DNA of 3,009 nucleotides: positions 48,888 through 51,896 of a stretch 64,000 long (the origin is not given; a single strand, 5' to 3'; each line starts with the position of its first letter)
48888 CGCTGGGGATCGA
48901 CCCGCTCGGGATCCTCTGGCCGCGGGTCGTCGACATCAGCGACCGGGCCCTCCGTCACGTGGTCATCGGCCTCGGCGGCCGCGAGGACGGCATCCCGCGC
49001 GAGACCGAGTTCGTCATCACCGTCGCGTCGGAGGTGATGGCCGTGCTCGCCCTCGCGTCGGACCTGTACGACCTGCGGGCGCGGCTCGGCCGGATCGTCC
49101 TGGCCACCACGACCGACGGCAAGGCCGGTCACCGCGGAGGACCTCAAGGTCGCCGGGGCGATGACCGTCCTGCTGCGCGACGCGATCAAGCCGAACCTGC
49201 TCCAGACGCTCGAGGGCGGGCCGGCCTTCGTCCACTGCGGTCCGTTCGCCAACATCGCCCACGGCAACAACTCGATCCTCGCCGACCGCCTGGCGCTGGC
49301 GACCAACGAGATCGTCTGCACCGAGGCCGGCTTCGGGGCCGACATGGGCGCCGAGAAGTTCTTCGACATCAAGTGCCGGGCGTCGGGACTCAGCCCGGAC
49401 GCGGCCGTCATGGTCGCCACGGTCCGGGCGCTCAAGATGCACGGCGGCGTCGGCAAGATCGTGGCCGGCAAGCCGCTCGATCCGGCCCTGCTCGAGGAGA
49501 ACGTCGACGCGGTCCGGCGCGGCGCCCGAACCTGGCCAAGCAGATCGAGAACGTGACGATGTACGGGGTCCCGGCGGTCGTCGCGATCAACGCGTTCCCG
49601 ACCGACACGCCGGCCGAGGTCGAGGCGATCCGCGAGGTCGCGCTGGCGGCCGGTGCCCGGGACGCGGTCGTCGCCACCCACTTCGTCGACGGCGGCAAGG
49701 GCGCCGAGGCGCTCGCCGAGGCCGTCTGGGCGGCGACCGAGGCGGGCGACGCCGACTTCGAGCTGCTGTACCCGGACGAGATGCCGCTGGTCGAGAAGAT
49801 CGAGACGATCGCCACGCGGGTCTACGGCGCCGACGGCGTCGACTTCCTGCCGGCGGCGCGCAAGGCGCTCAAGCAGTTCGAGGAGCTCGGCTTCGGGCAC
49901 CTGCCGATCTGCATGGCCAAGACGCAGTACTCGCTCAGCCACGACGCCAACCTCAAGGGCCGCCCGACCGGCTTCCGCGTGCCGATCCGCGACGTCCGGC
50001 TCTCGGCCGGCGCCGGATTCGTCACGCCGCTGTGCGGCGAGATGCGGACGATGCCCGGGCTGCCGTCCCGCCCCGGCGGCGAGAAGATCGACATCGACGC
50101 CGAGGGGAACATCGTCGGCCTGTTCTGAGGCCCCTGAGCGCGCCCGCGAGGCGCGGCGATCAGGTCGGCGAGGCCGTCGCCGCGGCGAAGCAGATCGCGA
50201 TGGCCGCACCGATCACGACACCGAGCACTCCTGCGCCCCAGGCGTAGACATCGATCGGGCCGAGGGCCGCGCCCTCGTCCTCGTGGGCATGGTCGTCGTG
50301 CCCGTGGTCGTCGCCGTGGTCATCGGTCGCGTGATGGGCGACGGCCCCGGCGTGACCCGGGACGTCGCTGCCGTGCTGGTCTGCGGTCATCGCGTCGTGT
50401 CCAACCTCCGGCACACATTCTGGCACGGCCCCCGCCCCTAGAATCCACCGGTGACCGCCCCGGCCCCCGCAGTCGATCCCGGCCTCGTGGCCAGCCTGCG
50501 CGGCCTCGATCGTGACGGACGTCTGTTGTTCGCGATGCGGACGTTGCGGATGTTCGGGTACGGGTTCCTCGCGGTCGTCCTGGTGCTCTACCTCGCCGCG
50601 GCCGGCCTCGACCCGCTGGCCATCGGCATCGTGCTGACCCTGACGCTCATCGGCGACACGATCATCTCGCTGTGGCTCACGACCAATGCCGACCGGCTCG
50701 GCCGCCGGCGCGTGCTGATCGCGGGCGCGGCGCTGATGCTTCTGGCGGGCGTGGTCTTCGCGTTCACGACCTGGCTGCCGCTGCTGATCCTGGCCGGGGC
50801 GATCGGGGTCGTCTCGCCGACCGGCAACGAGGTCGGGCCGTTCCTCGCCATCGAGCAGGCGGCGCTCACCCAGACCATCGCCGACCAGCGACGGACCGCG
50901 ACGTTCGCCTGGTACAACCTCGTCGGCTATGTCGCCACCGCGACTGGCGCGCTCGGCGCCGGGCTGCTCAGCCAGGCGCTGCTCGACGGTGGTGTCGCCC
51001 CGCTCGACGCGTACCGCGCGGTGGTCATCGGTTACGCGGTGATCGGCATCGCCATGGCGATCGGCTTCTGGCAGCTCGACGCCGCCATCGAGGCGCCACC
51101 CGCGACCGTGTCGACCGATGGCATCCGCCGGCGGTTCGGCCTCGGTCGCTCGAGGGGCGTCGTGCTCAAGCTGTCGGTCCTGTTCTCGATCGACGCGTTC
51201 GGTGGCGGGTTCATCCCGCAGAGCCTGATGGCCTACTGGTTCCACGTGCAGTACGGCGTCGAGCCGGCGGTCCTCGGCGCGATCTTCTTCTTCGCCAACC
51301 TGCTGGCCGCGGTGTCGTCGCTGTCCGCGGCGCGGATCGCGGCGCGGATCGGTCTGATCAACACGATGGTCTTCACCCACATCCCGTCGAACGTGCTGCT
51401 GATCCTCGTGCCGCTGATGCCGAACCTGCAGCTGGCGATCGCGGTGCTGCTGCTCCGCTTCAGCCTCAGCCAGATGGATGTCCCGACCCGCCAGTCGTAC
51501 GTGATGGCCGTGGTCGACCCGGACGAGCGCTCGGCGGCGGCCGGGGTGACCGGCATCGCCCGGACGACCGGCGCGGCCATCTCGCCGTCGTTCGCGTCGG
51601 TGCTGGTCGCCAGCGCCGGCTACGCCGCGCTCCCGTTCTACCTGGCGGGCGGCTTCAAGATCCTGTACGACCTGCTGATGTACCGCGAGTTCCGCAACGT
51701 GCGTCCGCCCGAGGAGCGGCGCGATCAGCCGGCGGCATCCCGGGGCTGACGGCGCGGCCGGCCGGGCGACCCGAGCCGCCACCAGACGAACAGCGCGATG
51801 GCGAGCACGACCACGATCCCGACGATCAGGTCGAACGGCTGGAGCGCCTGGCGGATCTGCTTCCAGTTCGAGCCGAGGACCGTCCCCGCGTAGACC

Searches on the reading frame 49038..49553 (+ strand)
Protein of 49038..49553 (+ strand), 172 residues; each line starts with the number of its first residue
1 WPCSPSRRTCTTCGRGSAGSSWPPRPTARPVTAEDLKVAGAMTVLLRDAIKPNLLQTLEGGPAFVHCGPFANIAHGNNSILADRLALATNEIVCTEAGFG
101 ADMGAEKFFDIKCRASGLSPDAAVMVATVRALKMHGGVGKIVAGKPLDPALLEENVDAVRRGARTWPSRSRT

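Call 60: search_protein_families(library=pfam, max_evalue=0.0001, proteins=[window:49038-49553:+])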
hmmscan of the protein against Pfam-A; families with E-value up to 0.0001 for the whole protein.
window:49038-49553:+ (172 aa): 1 family
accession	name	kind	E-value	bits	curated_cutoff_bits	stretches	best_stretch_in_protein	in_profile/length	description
PF01268.25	FTHFS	-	9.5e-62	209.4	27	1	28-163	230-357/556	Formate--tetrahydrofolate ligase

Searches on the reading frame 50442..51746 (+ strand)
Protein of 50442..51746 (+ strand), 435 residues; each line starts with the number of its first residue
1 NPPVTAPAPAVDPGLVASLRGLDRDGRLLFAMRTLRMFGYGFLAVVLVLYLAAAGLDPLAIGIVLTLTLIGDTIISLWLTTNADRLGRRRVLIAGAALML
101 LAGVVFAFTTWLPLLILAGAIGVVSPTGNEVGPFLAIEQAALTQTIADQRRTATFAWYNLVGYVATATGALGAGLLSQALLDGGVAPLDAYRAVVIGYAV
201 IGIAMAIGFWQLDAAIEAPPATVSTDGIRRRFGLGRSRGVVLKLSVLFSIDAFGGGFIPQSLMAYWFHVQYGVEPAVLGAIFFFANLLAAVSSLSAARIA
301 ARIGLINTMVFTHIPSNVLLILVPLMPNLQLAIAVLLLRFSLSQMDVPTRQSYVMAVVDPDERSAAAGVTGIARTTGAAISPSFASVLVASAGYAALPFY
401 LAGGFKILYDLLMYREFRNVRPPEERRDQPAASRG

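Call 60: search_protein_families(library=pfam, max_evalue=0.0001, proteins=[window:50442-51746:+])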
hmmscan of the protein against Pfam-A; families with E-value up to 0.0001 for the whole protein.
window:50442-51746:+ (435 aa): 2 families
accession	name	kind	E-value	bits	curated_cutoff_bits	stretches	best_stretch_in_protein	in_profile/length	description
PF07690.21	MFS_1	-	1e-26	94.2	33.4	2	30-382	2-347/347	Major Facilitator Superfamily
PF13347.12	MFS_2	-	1.3e-05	24.4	27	1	35-395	9-387/427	MFS/sugar transport protein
